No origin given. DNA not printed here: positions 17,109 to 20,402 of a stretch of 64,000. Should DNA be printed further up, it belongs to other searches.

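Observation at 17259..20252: Roughly 1000-aa surface protein combining a canonical C-type lectin domain with Ig-like and FN3 domains and a peptidoglycan-binding anchor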

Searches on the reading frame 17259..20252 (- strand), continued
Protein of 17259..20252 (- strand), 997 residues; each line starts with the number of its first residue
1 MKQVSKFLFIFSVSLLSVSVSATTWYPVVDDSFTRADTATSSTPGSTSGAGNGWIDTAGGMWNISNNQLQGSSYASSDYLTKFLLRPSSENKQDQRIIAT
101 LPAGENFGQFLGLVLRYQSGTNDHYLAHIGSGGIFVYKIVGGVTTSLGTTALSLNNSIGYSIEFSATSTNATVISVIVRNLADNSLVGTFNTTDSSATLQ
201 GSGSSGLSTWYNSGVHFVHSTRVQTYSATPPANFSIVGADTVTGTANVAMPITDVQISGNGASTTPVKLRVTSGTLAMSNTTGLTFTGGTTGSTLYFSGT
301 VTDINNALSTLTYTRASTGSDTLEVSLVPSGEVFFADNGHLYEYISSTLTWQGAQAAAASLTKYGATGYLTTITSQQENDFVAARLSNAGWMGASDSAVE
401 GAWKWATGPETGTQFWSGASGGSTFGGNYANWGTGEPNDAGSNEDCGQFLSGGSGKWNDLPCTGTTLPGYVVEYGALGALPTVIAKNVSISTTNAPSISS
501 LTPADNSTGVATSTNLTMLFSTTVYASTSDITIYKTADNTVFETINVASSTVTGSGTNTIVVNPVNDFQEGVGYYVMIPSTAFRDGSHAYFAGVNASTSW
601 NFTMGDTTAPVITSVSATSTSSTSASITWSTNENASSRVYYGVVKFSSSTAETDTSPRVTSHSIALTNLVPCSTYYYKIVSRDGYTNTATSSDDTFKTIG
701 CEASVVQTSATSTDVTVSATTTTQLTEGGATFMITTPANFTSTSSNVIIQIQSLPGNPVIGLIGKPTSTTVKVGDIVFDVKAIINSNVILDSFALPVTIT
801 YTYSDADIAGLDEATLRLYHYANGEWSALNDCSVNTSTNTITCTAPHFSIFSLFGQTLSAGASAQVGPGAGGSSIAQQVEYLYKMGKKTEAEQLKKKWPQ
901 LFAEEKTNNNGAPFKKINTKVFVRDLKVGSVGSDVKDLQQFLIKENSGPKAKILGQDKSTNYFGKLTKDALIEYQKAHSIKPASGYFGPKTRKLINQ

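Call 32: find_related_loci(query=A1, collection=genome_contigs, flank=4000)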
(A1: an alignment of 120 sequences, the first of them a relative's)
Query A1 (997 aa) in genome_contigs; peptide patterns used: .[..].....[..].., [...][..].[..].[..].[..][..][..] (x = any residue, [..] = any of these).
102 stretches matched a pattern; 78 encode a relative of the query (tblastn E <= 1e-3); 74 distinct loci.
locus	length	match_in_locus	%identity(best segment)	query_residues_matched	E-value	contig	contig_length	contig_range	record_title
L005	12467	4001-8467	54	232-997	0e+0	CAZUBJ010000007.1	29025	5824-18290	MAG TPA_asm: uncultured Candidatus Saccharibacteria bacterium isolate SRP286056_co3_521 genome assembly, contig: NODE_12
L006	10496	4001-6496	54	232-997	0e+0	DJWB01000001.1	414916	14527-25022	MAG TPA_asm: Patescibacteria group bacterium UBA6241 UBA6241_contig_4350, whole genome shotgun sequence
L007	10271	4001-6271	54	232-997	0e+0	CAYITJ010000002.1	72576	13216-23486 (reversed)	MAG TPA_asm: uncultured Candidatus Saccharibacteria bacterium isolate ERP119705_co7_478 genome assembly, contig: NODE_19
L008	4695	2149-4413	51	232-992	0e+0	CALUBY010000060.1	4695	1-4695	MAG: uncultured bacterium isolate LGMHLTr32Z_bin.9.MAG genome assembly, contig: NODE_2100_length_4695_cov_24.381897, who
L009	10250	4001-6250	51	234-995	0e+0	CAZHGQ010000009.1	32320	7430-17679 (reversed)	MAG TPA_asm: uncultured Candidatus Saccharibacteria bacterium isolate SRP257259_co1_375 genome assembly, contig: NODE_14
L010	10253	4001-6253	52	232-995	0e+0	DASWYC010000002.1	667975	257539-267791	MAG TPA_asm: Candidatus Paceibacterota bacterium isolate SMAG_U3701 k141_448236, whole genome shotgun sequence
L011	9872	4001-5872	60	232-856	0e+0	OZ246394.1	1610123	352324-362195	MAG: uncultured Gammaproteobacteria bacterium isolate SRP292972_co1_11 genome assembly, chromosome: 1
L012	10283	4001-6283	52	232-997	0e+0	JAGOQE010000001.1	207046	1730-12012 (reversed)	MAG: Candidatus Paceibacterota bacterium isolate Gw_Eff_bin_129 Gw_Eff_44_length_207046_cov_8.736153, whole genome shotg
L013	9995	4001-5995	56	232-892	0e+0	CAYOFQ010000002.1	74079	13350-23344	MAG TPA_asm: uncultured Gammaproteobacteria bacterium isolate SRP342105_co1_162 genome assembly, contig: NODE_425_length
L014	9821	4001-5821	60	249-856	0e+0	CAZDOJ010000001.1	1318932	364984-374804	MAG TPA_asm: uncultured Gammaproteobacteria bacterium isolate SRP292972_co3_93 genome assembly, contig: NODE_1_length_13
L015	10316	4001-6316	49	218-995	0e+0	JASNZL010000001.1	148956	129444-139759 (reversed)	MAG: Candidatus Zambryskiibacteriota bacterium isolate PATE-6 HKU-EGSB-PATE-6_1, whole genome shotgun sequence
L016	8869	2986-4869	56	232-856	0e+0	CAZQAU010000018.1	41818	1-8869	MAG TPA_asm: uncultured Gammaproteobacteria bacterium isolate SRP292972_co1_101 genome assembly, contig: NODE_528_length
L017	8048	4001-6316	51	229-997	0e+0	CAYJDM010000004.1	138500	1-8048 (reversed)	MAG TPA_asm: uncultured Candidatus Saccharibacteria bacterium isolate ERP123247_co1_51 genome assembly, contig: NODE_52_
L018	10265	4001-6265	52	225-992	0e+0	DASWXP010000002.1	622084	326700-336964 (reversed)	MAG TPA_asm: Candidatus Paceibacterota bacterium isolate SMAG_U3688 k141_7539, whole genome shotgun sequence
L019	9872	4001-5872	59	234-860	0e+0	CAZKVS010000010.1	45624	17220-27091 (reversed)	MAG TPA_asm: uncultured Candidatus Saccharibacteria bacterium isolate SRP286056_co2_73 genome assembly, contig: NODE_912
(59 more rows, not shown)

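Call 33: predict_structure(alignment_id=A1)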
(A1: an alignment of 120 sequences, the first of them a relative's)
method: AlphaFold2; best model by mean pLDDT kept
length: 997 residues; sequences in the alignment: 120
mean_pLDDT: 81.2   pTM: 0.51
mean pLDDT of the five models: 81.2, 80.8, 80.0, 79.8, 79.4
residues with pLDDT >= 90: 644; 70-90: 116; 50-70: 66; < 50: 171
segments of 3 or more residues with pLDDT < 50: 1-3, 11-111, 156-158, 168-171, 201-227, 862-873, 905-918
pLDDT, mean of each block of 10 residues (from residue 1): 48 41 28 29 32 29 31 33 36 34 35 52 70 74 63 53 59 67 71 56 34 26 40 87 90 95 95 96 95 97 97 94 95 91 95 97 95 95 87 95 96 95 95 91 86 84 94 94 94 93 96 97 96 98 97 97 97 97 93 95 95 95 97 97 95 96 97 97 95 96 94 96 96 97 95 96 95 96 94 95 95 96 94 95 95 92 44 70 86 90 53 45 92 94 87 81 94 96 95 93
secondary structure, 60 per line:
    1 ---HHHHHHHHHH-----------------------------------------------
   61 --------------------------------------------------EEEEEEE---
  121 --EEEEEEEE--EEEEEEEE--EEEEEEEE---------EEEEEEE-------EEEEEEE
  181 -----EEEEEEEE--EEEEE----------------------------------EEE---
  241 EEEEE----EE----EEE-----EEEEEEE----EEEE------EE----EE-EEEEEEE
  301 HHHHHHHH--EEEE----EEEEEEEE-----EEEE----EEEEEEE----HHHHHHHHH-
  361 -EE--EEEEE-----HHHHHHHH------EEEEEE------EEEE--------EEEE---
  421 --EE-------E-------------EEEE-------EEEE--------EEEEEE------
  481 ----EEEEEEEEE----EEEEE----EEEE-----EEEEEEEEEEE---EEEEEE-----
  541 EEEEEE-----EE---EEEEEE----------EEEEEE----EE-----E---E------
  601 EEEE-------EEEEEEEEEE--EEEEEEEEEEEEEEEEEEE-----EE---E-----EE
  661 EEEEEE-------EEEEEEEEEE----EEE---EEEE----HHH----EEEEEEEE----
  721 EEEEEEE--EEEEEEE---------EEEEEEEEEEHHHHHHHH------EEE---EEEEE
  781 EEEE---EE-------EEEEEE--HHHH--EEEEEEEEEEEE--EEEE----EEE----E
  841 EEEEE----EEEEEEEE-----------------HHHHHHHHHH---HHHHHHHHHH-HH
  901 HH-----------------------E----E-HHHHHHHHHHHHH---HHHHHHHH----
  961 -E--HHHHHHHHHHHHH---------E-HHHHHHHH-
elements in order (helices of 4 or more, strands of 3 or more residues): H4-13 E111-117 E123-130 E133-140 E143-150 E160-166 E174-180 E186-193 E196-200 E235-237 E241-245 E256-258 E264-270 E275-278 E294-300 H301-308 E311-314 E319-326 E332-335 E340-346 H351-359 E366-370 H376-383 E390-395 E402-405 E414-417 E446-449 E457-460 E469-474 E485-493 E498-502 E507-510 E516-526 E530-535 E541-546 E557-562 E573-578 E601-604 E612-621 E624-642 E659-666 E674-683 E688-690 E694-697 E709-716 E721-727 E730-736 E746-755 H756-763 E770-772 E776-784 E797-802 H805-808 E811-822 E825-828 E833-835 E840-845 E850-857 H875-884 H888-897 H899-902 H933-945 H949-956 H965-977 H989-996

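Call 37: fold_search(model_id=the predicted structure, library=pdb)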
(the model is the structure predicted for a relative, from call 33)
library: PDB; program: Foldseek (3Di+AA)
matches with E <= 10: 1729; with E <= 0.001: 346
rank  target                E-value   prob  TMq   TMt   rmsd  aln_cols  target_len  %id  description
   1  9oz1_A                2.7e-08  1.00  0.14  0.17  22.3       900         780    9  Cryo-EM structure of chicken ROS1 in apo-state. Cryo-EM refinement is focused on the "leg" region of chicken ROS1. (released 2026-02-25)
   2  6iaa_A                9.8e-08  0.98  0.09  0.11  38.8       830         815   11  hRobo2 ectodomain (released 2019-03-13)
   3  4wqq_A                1.3e-07  1.00  0.12  0.72   5.3       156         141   24  Structure of EPNH mutant of CEL-I (released 2015-04-29)
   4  1wmy_A                1.8e-07  1.00  0.12  0.74   5.0       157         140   22  Crystal Structure of C-type Lectin CEL-I from Cucumaria echinata (released 2004-09-07)
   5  4yfd_A                2.9e-07  1.00  0.13  0.23  26.9       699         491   11  Crystal structure PTP delta Ig1-Fn2 in complex with IL-1RAcP (released 2015-05-06)
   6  6tpw                  3.2e-07  1.00  0.13  0.29  20.6       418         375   11  Crystal structures of FNIII domain one through four of the human leucocyte common antigen-related protein ( LAR) (released 2020-05-13)
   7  1tdq_B                4.6e-07  1.00  0.11  0.82   4.2       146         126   23  Structural basis for the interactions between tenascins and the C-type lectin domains from lecticans: evidence for a c (released 2004-08-31)
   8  4pbx                  5.1e-07  1.00  0.14  0.23  29.7       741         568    9  Crystal structure of the six N-terminal domains of human receptor protein tyrosine phosphatase sigma (released 2014-11-12)
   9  5kti_A                5.9e-07  1.00  0.12  0.72   4.5       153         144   24  Structure of cow mincle complexed with KMJ1 (released 2016-08-31)
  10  2xyc                  5.9e-07  1.00  0.09  0.26  20.1       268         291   13  CRYSTAL STRUCTURE OF NCAM2 IGIV-FN3I (released 2011-02-23)
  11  8dh8_A                6.9e-07  0.98  0.12  0.15  23.1       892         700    9  Leptin-bound leptin receptor complex-full ECD (released 2023-04-19)
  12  4yfg_A                7.3e-07  1.00  0.13  0.25  26.5       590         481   11  Crystal structure of PTP delta meA3/meB minus variant Ig1-Fn1 (released 2015-05-06)
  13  4zrw_A                8.5e-07  1.00  0.12  0.72   4.4       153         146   24  Structure of cow mincle complexed with trehalose (released 2016-05-25)
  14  8g4l_am               8.9e-07  0.99  0.13  0.12  34.7       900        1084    8  Cryo-EM structure of the human cardiac myosin filament (released 2023-11-01)
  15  2zib                  9.4e-07  1.00  0.12  0.81   2.8       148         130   22  Crystal structure analysis of calcium-independent type II antifreeze protein (released 2008-08-19)
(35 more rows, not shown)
